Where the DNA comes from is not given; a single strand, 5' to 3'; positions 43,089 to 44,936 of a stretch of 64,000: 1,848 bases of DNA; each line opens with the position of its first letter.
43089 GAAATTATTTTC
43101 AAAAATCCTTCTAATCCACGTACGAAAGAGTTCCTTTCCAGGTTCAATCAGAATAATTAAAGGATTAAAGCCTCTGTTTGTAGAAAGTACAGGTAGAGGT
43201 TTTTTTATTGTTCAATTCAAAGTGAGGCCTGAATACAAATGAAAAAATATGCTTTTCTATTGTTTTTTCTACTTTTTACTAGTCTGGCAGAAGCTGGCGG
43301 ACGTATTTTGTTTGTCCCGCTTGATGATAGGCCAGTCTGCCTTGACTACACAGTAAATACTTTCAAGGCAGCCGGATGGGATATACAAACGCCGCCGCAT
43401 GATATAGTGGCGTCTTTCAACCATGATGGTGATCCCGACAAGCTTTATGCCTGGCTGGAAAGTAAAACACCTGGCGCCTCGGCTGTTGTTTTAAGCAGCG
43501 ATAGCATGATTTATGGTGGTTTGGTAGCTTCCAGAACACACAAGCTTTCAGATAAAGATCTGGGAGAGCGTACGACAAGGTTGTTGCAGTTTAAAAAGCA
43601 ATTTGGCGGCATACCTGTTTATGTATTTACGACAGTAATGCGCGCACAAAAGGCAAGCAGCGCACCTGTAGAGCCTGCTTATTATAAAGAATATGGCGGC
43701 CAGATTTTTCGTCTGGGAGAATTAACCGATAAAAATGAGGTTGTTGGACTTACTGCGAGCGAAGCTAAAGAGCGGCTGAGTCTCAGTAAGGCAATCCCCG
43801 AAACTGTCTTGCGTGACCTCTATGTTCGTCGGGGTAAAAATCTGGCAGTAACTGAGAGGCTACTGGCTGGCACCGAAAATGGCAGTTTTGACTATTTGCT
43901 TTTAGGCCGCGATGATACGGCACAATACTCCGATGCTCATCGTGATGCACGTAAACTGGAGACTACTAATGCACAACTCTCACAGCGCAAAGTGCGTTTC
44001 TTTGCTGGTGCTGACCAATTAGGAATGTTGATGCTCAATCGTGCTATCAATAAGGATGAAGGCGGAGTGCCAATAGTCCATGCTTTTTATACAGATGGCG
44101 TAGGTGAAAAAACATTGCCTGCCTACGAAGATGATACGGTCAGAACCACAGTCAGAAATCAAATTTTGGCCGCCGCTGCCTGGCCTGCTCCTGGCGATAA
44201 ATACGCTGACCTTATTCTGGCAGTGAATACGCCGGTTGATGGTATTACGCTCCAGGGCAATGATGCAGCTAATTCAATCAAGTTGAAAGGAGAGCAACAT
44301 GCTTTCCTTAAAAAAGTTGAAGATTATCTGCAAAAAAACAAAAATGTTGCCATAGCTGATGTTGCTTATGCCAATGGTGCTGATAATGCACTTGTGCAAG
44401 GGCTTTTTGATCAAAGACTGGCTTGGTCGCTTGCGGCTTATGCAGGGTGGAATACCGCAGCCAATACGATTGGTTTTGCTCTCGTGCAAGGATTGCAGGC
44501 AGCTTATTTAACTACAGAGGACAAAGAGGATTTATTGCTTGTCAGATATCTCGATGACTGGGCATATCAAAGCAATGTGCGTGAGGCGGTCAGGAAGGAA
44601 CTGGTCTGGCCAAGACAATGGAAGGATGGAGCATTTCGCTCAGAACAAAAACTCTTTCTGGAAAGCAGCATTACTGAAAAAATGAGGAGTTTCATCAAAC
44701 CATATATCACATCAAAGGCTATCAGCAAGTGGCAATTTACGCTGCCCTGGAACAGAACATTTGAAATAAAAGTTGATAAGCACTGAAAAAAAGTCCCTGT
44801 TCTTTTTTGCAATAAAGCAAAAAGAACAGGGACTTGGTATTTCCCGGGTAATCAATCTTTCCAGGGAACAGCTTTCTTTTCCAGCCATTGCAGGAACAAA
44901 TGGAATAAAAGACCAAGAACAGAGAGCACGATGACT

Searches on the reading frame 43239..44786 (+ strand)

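Call 67: search_protein_families(library=pfam, proteins=[window:43239-44786:+], max_evalue=0.00001)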
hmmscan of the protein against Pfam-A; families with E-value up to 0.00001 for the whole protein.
window:43239-44786:+ (515 aa): 1 family
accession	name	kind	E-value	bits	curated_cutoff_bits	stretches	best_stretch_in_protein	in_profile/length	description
PF13552.11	DUF4127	-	2.6e-148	495.1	27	1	23-512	1-488/489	Protein of unknown function (DUF4127)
